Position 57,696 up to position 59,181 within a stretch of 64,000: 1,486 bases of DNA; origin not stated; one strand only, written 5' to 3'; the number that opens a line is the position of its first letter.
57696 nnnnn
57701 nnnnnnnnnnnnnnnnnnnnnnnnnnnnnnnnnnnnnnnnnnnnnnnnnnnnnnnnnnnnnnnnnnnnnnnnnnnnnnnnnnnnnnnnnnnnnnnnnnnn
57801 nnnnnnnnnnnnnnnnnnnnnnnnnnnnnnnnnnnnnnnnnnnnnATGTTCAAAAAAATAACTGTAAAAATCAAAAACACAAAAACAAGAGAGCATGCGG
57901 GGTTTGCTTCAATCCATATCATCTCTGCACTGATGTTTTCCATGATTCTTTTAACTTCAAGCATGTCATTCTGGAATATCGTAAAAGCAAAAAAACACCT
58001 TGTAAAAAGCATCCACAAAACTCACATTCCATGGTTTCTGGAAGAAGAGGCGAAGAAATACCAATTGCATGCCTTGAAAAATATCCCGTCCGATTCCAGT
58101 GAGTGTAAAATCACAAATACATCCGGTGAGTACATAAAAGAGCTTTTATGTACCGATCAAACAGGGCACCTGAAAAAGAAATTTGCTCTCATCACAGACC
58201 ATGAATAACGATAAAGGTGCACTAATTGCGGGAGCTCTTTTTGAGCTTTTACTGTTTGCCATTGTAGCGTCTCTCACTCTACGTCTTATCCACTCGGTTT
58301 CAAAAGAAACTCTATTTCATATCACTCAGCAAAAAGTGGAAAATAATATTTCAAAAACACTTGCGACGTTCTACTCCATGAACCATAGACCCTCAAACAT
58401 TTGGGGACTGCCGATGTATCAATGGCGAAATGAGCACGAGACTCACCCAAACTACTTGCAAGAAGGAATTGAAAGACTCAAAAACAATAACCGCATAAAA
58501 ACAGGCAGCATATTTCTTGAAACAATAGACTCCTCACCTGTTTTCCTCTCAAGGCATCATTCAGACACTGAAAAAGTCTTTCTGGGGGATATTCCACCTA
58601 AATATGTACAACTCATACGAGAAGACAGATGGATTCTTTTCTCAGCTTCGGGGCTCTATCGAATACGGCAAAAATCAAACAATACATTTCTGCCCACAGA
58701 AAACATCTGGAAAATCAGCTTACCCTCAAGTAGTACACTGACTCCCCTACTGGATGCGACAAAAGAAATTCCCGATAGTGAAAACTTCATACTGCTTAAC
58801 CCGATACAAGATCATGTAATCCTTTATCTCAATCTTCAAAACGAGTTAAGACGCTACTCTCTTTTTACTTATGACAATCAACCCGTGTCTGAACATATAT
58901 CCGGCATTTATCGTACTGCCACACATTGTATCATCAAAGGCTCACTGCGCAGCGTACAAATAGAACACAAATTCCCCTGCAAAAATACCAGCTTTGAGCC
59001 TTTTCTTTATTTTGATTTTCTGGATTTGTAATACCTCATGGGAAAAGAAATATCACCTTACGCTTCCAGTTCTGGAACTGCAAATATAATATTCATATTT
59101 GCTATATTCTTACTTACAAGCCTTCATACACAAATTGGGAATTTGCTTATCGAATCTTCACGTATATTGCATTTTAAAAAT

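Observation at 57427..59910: Four-gene pseudopilin-like cluster with non-canonical prepilin signals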

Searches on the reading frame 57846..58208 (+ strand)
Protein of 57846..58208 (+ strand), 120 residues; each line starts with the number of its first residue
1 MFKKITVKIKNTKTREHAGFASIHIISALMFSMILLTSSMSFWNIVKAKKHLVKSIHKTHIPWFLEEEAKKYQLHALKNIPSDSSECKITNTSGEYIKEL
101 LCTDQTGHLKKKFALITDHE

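Call 6: search_protein_families(library=pfam, proteins=[window:57846-58208:+], max_evalue=1)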
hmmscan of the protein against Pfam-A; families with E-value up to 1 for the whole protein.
window:57846-58208:+ (120 aa): 0 families

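Call 7: search_protein_families(library=ncbifam, proteins=[window:57846-58208:+], max_evalue=1)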
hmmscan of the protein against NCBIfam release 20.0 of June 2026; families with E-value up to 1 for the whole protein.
window:57846-58208:+ (120 aa): 0 families

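Call 43: search_solved_structures(query=A6, max_evalue=10)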
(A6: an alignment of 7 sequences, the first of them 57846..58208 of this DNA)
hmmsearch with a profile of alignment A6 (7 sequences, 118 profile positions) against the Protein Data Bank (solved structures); distinct sequences matched with E-value up to 10: 4.
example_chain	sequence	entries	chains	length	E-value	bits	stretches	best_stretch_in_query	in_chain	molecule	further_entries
7tgg_A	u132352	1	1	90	0.22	14.6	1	12-51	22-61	Geopilin domain 1 protein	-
9egp_A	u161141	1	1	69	0.22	14.6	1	13-56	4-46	Geopilin domain 1 protein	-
8k7t_B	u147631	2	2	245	0.44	13.7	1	9-57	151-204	High affinity immunoglobulin epsilon receptor subunit beta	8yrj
2mc7_A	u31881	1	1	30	5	10.3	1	24-46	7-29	Regulatory peptide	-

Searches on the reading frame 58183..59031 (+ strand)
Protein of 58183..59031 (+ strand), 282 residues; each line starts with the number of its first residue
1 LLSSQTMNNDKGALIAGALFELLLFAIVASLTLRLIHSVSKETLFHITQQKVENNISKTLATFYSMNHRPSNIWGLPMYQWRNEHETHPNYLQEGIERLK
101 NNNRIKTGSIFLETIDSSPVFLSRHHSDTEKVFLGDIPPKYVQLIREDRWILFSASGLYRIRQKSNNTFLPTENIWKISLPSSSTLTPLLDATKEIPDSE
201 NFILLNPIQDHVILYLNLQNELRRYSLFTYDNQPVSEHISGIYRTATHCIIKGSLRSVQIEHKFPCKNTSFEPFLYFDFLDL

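Call 6: search_protein_families(library=pfam, proteins=[window:58183-59031:+], max_evalue=1)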
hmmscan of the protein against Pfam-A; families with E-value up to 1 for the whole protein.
window:58183-59031:+ (282 aa): 0 families

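Call 7: search_protein_families(library=ncbifam, proteins=[window:58183-59031:+], max_evalue=1)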
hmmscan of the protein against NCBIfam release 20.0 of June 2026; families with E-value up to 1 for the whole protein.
window:58183-59031:+ (282 aa): 0 families

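Call 8: find_encoding_contigs(protein=window:58183-59031:+, flank=10000, max_places=6)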
Protein window:58183-59031:+ (282 aa): no gene with exactly this product is on record in the collection.

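Call 11: find_encoding_contigs(protein=window:58201-59031:+, flank=10000, max_places=6)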
Protein window:58201-59031:+ (276 aa): 2 contigs read that carry it; 2 places shown.
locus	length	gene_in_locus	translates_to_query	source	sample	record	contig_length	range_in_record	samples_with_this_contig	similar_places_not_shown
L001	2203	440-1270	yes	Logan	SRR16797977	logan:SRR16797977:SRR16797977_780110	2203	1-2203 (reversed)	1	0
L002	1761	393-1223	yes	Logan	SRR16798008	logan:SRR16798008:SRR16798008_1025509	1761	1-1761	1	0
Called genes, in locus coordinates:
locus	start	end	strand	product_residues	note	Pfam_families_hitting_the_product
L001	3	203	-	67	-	?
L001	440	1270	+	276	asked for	-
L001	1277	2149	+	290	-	-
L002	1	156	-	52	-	?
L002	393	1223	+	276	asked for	-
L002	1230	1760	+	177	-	?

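Call 13: find_homologous_proteins(query=window:58201-59031:+, max_evalue=0.001)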
Query window:58201-59031:+ (276 aa): 2 proteins with E <= 0.001 among 731 candidates.
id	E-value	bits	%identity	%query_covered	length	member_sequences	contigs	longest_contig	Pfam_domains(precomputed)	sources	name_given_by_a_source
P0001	8.5e-183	624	100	100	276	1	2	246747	-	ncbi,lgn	-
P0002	4.2e-60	222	35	100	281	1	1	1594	-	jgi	jgi:hypothetical protein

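Call 16: find_encoding_contigs(protein=P0002, flank=10000)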
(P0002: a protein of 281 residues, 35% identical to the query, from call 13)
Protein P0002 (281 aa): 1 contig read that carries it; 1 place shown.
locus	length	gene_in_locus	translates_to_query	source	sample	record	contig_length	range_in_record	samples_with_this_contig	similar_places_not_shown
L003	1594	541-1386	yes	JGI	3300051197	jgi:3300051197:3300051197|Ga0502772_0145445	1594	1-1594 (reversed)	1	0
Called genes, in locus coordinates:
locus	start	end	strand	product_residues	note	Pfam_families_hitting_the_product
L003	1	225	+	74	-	?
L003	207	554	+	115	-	-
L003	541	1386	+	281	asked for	-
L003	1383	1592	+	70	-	?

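Call 44: search_solved_structures(query=A3, max_evalue=10)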
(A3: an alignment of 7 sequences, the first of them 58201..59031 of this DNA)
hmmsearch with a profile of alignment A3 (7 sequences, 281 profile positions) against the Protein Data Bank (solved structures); distinct sequences matched with E-value up to 10: 2.
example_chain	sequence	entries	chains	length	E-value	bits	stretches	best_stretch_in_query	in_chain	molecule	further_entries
9egp_A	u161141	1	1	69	0.035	16.8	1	2-62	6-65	Geopilin domain 1 protein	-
1q3t_A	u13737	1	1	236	1.2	11.7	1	85-134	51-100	Cytidylate kinase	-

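Call 50: find_homologous_proteins(query=A3, max_evalue=0.001)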
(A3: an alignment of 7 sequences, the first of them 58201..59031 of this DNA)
Query A3 (7 sequences) (276 aa, profile of the alignment): 3 proteins with E <= 0.001 among 6338 candidates.
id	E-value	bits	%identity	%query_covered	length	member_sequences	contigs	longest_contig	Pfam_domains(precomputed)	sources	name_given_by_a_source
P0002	1.4e-115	404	35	100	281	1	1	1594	-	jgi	jgi:hypothetical protein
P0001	1.8e-114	400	100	100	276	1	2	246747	-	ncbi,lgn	-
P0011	6.1e-105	369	27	99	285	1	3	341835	-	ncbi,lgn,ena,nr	ncbi:MAG TPA: hypothetical protein PKA63_01340 [Oligoflexia bacterium]|nr:hypothetical protein [Olig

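Call 60: predict_structure(alignment_id=A7)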
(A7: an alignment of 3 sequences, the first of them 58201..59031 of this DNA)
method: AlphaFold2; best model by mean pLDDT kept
length: 276 residues; sequences in the alignment: 3
mean_pLDDT: 41.8   pTM: 0.29
mean pLDDT of the five models: 41.8, 39.8, 38.4, 37.5, 36.2
residues with pLDDT >= 90: 0; 70-90: 21; 50-70: 54; < 50: 201
segments of 3 or more residues with pLDDT < 50: 1-3, 36-90, 92-206, 210-212, 214-217, 224-226, 261-276
pLDDT, mean of each block of 10 residues (from residue 1): 59 82 73 50 43 31 28 33 43 46 38 39 36 32 29 27 23 24 27 24 42 49 49 56 60 63 34 24
secondary structure, 60 per line:
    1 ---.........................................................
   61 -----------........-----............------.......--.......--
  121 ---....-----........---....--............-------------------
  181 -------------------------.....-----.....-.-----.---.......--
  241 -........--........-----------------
elements in order: H4-60 H72-79 H85-96 E103-109 E112-118 E124-127 E136-140 E144-147 H150-161 E206-210 E216-220 E232-238 E242-249 E252-259

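Call 71: find_related_loci(query=A8, collection=metagenome_contigs, flank=10000)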
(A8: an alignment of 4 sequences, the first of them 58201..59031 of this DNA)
Query A8 (276 aa) in metagenome_contigs; peptide patterns used: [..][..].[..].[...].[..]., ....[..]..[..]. (x = any residue, [..] = any of these).
67 stretches matched a pattern, but none encodes a relative of the query by tblastn (E <= 1e-3).
